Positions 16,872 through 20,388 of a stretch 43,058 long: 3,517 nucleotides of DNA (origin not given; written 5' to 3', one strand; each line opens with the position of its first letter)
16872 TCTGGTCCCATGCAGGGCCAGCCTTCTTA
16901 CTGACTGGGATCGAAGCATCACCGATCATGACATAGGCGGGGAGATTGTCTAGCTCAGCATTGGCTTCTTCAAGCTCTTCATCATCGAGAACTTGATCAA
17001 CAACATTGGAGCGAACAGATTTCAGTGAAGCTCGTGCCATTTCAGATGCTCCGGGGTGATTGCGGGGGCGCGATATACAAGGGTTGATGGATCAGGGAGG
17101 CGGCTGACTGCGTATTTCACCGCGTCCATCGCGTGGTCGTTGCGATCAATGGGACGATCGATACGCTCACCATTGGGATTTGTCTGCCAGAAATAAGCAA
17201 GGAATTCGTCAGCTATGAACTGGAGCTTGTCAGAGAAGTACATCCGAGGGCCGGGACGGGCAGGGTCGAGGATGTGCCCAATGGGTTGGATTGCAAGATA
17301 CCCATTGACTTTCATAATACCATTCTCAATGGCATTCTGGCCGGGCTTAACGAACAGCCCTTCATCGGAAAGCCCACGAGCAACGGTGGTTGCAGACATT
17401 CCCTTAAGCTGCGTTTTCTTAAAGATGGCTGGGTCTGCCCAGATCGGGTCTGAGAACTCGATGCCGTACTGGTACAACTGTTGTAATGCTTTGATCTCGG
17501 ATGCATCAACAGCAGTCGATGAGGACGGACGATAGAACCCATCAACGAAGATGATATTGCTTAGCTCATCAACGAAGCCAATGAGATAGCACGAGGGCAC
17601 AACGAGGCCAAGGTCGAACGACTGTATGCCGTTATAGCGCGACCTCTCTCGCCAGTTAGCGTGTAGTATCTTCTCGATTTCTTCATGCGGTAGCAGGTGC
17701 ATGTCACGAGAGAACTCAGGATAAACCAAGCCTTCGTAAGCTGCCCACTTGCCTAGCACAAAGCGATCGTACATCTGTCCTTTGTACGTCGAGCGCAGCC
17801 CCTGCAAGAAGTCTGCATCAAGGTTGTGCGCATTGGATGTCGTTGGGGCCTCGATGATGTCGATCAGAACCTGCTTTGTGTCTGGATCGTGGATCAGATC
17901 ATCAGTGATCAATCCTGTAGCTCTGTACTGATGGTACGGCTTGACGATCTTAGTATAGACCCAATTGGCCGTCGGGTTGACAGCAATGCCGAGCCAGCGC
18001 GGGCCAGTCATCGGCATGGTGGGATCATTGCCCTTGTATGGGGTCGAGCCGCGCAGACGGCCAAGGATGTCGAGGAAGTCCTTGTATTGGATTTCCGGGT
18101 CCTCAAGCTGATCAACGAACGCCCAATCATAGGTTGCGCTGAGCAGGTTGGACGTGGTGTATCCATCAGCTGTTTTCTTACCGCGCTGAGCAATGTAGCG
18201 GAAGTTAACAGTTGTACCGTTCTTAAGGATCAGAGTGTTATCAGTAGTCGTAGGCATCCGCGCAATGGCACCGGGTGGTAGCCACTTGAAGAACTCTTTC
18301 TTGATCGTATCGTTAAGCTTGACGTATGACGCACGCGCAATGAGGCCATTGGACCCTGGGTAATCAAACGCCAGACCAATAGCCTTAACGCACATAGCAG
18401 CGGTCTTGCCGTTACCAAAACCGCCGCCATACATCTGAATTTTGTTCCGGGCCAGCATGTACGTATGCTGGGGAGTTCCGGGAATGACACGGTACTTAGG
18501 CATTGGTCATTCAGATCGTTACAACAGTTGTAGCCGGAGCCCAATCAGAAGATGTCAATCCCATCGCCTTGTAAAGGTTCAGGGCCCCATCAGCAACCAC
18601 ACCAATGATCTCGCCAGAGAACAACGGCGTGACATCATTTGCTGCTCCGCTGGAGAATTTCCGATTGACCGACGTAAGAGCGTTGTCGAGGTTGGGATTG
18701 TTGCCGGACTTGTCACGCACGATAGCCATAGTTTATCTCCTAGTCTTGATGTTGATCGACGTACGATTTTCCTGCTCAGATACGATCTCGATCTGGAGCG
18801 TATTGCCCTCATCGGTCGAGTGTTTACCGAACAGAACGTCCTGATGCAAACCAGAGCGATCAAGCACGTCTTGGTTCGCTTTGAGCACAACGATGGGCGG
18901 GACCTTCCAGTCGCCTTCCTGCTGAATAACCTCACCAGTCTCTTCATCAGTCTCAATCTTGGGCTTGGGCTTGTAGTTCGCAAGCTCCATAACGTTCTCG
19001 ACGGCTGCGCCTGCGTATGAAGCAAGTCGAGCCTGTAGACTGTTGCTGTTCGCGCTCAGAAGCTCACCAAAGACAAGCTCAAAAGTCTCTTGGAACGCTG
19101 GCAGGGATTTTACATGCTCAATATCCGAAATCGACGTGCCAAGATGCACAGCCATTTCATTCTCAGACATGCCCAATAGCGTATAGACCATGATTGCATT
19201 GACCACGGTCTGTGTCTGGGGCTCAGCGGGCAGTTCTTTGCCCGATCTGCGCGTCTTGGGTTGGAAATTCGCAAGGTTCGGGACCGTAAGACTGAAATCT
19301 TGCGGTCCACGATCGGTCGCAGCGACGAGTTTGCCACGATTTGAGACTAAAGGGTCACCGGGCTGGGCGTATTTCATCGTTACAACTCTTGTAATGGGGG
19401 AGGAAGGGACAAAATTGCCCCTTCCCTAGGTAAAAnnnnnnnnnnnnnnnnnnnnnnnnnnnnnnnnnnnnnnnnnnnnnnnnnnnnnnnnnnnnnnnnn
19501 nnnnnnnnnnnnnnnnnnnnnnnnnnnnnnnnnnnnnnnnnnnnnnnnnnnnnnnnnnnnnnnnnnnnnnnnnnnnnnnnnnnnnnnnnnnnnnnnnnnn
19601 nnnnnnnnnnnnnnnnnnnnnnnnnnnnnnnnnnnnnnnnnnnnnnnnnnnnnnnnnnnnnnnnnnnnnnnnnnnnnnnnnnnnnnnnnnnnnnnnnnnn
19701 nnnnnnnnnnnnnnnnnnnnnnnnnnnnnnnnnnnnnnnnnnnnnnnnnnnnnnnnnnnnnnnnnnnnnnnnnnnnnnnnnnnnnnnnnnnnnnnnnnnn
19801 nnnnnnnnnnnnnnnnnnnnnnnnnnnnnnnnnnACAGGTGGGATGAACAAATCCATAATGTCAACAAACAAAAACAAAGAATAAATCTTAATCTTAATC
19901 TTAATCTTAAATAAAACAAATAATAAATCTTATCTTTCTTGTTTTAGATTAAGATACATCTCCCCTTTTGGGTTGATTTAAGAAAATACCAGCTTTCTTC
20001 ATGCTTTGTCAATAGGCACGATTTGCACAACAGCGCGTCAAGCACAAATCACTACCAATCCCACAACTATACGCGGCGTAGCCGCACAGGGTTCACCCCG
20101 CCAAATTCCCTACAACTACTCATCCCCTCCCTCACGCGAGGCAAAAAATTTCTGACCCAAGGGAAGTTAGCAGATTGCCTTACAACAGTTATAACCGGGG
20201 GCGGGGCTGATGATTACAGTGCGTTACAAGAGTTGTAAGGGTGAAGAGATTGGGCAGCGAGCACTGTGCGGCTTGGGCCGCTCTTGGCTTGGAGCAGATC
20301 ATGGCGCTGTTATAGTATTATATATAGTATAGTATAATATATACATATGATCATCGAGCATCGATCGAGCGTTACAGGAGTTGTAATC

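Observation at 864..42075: Genome-wide iterated 15-bp palindrome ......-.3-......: 45 copies in 42.9 kb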

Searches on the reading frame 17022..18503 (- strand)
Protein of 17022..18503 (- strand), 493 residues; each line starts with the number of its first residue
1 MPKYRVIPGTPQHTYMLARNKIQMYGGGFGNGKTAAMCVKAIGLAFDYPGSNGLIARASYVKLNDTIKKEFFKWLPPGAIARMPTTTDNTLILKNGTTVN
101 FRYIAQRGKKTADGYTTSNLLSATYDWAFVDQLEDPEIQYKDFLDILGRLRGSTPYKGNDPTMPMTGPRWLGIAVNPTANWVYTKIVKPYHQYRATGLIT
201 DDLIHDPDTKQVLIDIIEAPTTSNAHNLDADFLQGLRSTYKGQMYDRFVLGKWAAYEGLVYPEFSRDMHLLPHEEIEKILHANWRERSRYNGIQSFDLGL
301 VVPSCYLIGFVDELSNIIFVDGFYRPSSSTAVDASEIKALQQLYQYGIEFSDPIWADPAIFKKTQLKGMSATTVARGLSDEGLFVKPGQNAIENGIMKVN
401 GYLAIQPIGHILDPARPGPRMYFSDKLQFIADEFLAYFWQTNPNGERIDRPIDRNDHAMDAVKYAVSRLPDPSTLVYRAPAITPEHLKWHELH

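Call 7: search_protein_families(library=phrogs, proteins=[window:17022-18503:-])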
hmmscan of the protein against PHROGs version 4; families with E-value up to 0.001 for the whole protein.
window:17022-18503:- (493 aa): 7 families
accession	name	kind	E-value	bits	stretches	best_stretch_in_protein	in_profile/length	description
phrog_2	-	head and packaging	2.2e-16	60.8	1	19-469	276-592/807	terminase large subunit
phrog_10250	-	head and packaging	3.7e-12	47.5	2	422-468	169-214/228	terminase large subunit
phrog_5653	-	head and packaging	3.9e-10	40.8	1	420-467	131-178/199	terminase large subunit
phrog_979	-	head and packaging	5.6e-10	39.5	1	7-163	153-298/642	terminase large subunit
phrog_6672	-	head and packaging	8.9e-07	29.6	1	420-468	79-128/145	terminase large subunit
phrog_38319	-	unknown function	9.3e-07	29.5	0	208-270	179-242/271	-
phrog_18557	-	head and packaging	8.2e-05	23.7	1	430-468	34-72/88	terminase large subunit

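Call 19: find_related_loci(query=window:17022-18503:-, collection=viral_contigs, flank=10000)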
Query window:17022-18503:- (493 aa) in viral_contigs; peptide patterns used: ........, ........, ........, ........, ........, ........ (x = any residue, [..] = any of these).
13 stretches matched a pattern, but none encodes a relative of the query by tblastn (E <= 1e-3).

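Call 24: find_related_loci(query=A1, collection=viral_contigs, flank=10000)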
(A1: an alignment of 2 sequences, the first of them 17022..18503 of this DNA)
Query A1 (493 aa) in viral_contigs; peptide patterns used: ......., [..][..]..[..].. (x = any residue, [..] = any of these).
599 stretches matched a pattern (row limit reached: there are more); 320 encode a relative of the query (tblastn E <= 1e-3); the best 80 are kept; 80 distinct loci.
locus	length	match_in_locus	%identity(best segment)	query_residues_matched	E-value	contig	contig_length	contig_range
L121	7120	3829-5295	58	3-491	0e+0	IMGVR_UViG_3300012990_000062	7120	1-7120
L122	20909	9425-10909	60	1-491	0e+0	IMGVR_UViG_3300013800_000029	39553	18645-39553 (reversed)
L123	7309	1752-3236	59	1-491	0e+0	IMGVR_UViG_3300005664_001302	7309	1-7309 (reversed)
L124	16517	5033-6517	59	1-491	0e+0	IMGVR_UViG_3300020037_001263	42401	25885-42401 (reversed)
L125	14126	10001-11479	57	3-492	0e+0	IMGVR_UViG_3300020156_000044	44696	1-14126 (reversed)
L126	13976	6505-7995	57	1-491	0e+0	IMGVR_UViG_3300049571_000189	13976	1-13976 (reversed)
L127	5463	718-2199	58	1-491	0e+0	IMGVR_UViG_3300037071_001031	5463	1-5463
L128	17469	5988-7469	54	1-491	0e+0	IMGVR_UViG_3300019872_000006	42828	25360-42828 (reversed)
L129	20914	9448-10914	65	3-491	0e+0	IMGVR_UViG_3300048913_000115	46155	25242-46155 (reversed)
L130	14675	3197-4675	54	3-491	0e+0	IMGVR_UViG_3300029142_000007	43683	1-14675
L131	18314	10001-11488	54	1-491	0e+0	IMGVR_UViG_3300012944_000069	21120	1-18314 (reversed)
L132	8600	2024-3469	54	1-479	4e-174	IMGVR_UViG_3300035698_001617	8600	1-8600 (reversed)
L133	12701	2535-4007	52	1-488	6e-171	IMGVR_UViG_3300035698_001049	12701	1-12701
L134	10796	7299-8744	52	1-479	5e-169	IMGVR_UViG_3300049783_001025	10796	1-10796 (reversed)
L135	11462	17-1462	52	1-479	5e-169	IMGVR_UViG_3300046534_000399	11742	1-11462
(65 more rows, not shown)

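Call 27: search_dna_similar(query=window:17022-18503:-, collection=phages, mode=protein, max_rows=25)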
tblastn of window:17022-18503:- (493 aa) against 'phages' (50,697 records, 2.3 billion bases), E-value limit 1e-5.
Records with a match: 58; places in all: 58; records where one place covers at least 80% of the query: 10.
Best place of each record, by identity: <60% 58.
By first word of the organism name: Microbacterium 13; Clostridium 8; Gordonia 5; Caudoviricetes 4; Bacillus 4; Streptococcus 4; Geobacillus 3; Paenibacillus 2; Marinitoga 2; Latilactobacillus 2; and 9 more.
By host as written in the record: - 10; Microbacterium foliorum NRRL B-24224 9; Gordonia rubripertincta NRRL B-16540 4; Microbacterium foliorum NRRL B-24224 SEA 3; Haloarcula hispanica 2; Geobacillus stearothermophilus 2184 2; Clostridium tetani ATCC 19406 2; Clostridium tetani C2 2; and 24 more.
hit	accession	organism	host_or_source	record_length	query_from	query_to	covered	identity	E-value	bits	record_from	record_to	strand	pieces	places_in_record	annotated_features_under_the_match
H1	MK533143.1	Paenibacillus phage vB_PlaP_API480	Paenibacillus larvae Pl02-27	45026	7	476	95%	25.8%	1e-27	123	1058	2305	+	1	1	terminase large subunit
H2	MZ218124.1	Paenibacillus phage SV21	Paenibacillus larvae SV21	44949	7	476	95%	25.2%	2e-25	116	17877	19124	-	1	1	terminase large subunit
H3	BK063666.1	Caudoviricetes sp. vir519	Methanofastidiosa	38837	27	484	93%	25.4%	4e-16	87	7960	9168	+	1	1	terminase large subunit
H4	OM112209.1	Bacillus phage PK1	Bacillus sp. (in: Bacteria)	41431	6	482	97%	23.8%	4e-11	72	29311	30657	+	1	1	terminase large subunit protein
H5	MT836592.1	Bacteriophage sp.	human fecal samples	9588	8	421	84%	25.6%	1e-11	73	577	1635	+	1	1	record has no annotation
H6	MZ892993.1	Pelagibacter phage HTVC033P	Candidatus Pelagibacter sp. HTCC1062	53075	11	470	93%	22.9%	1e-9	67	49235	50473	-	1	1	terminase large subunit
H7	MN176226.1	Bacillus phage 035JT001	Bacillus subtilis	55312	5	466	94%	20.9%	5e-6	56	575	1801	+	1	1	2: terminase large subunit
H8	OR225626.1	Clostridium phage LPCPA58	-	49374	21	467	91%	21.5%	4e-7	59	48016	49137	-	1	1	hypothetical protein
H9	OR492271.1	Fusobacterium phage phiFN37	Fusobacterium necrophorum subsp. ...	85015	27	464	89%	22.0%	6e-7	58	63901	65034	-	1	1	terminase large subunit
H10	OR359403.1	Aeromonas phage 1233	Aeromonas sp.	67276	8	407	81%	23.5%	8e-6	55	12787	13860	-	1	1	terminase large subunit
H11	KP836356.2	Marinitoga camini virus 2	Marinitoga camini 1155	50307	134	467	68%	23.0%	9e-6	55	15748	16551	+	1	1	terminase large subunit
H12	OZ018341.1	Marinitoga phage MPV1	-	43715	134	467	68%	22.4%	3e-6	56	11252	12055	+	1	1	Terminase large subunit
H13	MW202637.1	Caudoviricetes sp.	Manatee Spring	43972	12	270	53%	27.5%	2e-6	57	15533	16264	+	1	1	large subunit terminase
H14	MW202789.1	Caudoviricetes sp.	Manatee Spring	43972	12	270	53%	27.5%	2e-6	57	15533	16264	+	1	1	large subunit terminase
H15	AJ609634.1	Streptococcus phage EJ-1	Streptococcus pneumoniae 101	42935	164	464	61%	23.5%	5e-9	65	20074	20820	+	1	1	terminase, large subunit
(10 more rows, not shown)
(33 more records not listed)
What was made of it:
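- Tried and rejected: TerL tblastn reached at best 25.8% identity (call 27).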

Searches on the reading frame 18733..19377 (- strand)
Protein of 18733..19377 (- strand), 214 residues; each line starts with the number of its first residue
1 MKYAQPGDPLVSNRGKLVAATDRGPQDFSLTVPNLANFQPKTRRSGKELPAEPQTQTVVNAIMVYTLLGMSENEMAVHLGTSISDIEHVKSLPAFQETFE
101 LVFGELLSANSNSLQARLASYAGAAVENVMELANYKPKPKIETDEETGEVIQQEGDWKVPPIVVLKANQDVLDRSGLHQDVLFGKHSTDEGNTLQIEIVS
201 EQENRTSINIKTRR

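Call 46: search_protein_families(library=phrogs, max_evalue=0.01, proteins=[window:18733-19377:-])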
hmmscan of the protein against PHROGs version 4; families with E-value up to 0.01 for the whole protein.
window:18733-19377:- (214 aa): 0 families

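Call 47: search_protein_families(library=pfam, max_evalue=0.01, proteins=[window:18733-19377:-])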
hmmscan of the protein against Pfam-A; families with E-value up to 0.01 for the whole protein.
window:18733-19377:- (214 aa): 0 families

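Call 58: find_homologous_proteins(query=window:18733-19377:-)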
Query window:18733-19377:- (214 aa): 32 proteins with E <= 0.001 among 234 candidates.
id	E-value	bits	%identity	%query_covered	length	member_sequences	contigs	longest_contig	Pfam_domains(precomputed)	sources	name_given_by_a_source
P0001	2.3e-134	463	100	100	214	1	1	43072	-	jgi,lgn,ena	-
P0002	1.3e-93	330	72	99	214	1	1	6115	-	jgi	jgi:hypothetical protein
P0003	3.7e-91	322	71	100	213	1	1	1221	-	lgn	-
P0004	4.5e-82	293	68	99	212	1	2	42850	-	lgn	-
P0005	1.1e-81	291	64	99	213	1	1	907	-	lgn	-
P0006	1.3e-80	288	67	92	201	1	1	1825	-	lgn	-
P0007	1.4e-68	249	56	100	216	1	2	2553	-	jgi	jgi:hypothetical protein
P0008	9.1e-68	246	57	98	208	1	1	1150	-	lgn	-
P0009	3.5e-60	221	51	100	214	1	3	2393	-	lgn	-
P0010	2.5e-57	212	49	100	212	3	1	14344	-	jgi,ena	-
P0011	4.5e-56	208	50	100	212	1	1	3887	-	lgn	-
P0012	7.5e-56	207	49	99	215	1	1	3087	-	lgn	-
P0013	2.2e-55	206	50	100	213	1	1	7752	-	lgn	-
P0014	3.2e-55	205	47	98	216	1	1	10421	-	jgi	jgi:hypothetical protein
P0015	2.4e-53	199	50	100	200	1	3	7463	-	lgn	-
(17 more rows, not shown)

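Call 62: search_solved_structures(query=A5, max_evalue=1)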
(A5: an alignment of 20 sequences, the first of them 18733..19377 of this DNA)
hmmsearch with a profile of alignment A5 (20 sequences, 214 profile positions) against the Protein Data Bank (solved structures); distinct sequences matched with E-value up to 1: 12.
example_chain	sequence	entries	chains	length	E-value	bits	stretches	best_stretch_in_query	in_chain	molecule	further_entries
9drl_A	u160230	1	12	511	0.14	14.8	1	33-102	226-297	T33-549_B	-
7joq_I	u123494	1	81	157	0.18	14.4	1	161-179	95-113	Small Terminase subunit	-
8vd6_A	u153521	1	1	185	0.31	13.7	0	69-90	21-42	CAP REPEAT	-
6w7t_I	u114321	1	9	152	0.57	12.8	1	161-179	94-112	small terminase subunit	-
4ww1_B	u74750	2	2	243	0.63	12.7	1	166-202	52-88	TCR Beta Chain-TRBV7-8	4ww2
1mi5_E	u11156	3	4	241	0.67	12.6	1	166-202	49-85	TcR beta chain | LC13 TCR beta chain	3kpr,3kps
1kgc_E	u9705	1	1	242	0.68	12.6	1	166-202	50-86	T-cell receptor beta chain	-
8v4z_E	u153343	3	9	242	0.69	12.6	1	166-202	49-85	D1 TCR beta chain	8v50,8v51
9wbd_B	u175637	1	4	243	0.69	12.6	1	166-202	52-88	TCR beta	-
5wjo_B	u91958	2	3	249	0.71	12.5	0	166-202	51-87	PG90 TCR beta chain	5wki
9hlj_E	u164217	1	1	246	0.71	12.5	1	166-202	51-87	GV37-TCR beta chain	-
3of6_A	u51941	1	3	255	0.73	12.5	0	166-202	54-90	T cell receptor beta chain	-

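Call 63: find_encoding_contigs(protein=P0004, flank=10000, max_places=3)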
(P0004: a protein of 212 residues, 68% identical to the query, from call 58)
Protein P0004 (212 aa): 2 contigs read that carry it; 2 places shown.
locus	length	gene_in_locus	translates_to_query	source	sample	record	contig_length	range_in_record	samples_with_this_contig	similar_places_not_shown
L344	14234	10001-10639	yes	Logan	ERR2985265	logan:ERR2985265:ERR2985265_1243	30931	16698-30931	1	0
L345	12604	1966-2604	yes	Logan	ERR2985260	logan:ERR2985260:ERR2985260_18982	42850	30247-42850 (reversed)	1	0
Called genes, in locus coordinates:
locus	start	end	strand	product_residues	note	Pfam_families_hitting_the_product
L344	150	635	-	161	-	-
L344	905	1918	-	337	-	-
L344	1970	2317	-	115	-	-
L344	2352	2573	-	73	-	-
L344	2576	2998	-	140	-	-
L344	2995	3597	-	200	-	-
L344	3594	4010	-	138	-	-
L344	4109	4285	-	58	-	-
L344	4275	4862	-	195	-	-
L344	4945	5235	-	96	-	-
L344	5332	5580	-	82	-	-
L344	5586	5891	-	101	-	-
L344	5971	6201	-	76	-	-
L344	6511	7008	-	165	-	-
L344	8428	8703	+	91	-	-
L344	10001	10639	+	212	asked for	-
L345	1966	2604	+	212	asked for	-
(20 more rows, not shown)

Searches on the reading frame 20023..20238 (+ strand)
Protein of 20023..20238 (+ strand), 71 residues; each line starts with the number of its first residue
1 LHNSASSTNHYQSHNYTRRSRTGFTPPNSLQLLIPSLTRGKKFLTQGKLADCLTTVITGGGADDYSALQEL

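Call 16: search_protein_families(library=pfam, max_evalue=0.01, proteins=[window:20023-20238:+])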
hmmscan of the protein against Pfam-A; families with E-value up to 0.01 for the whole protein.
window:20023-20238:+ (71 aa): 0 families
